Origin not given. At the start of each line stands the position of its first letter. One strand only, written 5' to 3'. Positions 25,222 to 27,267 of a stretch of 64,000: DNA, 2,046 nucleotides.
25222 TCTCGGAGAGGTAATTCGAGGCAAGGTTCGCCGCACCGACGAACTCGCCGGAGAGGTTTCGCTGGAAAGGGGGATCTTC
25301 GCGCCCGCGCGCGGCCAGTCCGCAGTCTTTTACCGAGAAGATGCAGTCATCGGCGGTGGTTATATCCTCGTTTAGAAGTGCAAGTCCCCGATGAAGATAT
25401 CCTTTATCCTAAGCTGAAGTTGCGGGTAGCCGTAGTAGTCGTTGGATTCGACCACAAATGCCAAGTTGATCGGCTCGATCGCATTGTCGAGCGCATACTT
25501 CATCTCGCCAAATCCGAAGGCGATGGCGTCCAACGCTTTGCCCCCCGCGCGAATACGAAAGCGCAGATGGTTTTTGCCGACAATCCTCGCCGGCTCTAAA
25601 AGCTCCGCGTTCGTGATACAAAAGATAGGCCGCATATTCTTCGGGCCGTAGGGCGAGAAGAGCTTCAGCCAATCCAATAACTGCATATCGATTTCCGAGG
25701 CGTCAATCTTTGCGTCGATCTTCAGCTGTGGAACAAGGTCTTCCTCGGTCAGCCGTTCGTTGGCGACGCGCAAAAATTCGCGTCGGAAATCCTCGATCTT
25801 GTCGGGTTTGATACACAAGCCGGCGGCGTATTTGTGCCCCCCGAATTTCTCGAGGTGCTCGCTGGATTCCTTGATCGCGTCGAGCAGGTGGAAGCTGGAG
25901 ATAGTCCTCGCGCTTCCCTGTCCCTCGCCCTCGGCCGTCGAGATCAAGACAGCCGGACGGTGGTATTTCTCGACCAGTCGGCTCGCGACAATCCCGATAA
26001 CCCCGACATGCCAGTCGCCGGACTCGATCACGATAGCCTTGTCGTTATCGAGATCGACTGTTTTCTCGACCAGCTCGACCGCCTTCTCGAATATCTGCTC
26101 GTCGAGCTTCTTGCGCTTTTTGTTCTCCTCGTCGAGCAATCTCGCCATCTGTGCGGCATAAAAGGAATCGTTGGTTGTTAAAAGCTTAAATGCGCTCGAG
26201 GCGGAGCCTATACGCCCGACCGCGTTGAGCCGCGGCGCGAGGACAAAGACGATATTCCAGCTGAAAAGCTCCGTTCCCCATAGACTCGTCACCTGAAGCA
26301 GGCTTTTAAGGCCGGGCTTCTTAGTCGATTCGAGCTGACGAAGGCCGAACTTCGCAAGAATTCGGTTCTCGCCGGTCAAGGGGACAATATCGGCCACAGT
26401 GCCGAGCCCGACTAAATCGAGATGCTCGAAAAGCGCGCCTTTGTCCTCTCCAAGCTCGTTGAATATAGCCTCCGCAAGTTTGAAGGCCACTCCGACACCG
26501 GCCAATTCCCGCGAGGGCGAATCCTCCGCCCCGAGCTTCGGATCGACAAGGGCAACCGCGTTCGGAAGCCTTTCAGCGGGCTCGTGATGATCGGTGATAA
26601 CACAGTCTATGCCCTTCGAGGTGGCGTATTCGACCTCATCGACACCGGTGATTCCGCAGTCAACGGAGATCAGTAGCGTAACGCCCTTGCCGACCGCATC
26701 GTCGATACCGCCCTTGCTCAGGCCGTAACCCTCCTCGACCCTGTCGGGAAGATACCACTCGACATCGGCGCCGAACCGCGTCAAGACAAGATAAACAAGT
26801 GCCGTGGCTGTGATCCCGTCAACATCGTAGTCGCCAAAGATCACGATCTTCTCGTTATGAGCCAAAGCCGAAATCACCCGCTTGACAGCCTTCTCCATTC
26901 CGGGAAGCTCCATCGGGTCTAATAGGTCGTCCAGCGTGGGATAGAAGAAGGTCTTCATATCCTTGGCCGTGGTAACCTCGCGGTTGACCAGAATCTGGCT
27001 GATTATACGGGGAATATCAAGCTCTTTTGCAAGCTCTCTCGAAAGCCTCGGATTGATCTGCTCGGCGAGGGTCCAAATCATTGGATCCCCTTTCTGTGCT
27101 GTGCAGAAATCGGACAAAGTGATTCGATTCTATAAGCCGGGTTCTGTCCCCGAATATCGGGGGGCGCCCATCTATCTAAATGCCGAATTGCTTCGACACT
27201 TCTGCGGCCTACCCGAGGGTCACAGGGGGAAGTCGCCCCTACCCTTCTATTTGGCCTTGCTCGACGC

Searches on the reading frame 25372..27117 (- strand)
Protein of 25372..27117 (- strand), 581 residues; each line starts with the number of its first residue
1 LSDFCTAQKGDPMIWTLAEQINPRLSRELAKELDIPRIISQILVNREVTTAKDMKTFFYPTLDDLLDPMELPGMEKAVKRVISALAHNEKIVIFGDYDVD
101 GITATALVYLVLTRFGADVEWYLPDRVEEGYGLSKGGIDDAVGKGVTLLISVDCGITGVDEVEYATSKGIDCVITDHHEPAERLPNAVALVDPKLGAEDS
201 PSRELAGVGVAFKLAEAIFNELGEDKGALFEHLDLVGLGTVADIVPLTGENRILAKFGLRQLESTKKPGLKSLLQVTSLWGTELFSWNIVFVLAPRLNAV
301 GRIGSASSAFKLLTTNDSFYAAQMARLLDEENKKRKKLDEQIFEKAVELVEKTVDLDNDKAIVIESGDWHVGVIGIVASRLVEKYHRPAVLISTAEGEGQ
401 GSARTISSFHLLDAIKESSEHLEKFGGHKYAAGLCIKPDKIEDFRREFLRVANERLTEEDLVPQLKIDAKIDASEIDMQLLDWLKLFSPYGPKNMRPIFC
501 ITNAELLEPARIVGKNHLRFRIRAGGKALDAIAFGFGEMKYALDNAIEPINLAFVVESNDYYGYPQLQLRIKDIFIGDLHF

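Call 17: search_protein_families(library=pfam, proteins=[window:25372-27117:-], max_evalue=0.00001)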
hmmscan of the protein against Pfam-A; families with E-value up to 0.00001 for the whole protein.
window:25372-27117:- (581 aa): 3 families
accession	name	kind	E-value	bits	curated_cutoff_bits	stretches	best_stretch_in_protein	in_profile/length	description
PF01368.27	DHH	-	4.6e-25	88.7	28.1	1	90-239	1-124/125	DHH family, N-terminal domain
PF17768.7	RecJ_OB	-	9.1e-25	87.3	27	1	467-573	1-107/107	RecJ OB domain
PF02272.25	DHHA1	-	9.1e-16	58.6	25.9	1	359-452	2-100/102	DHHA1 domain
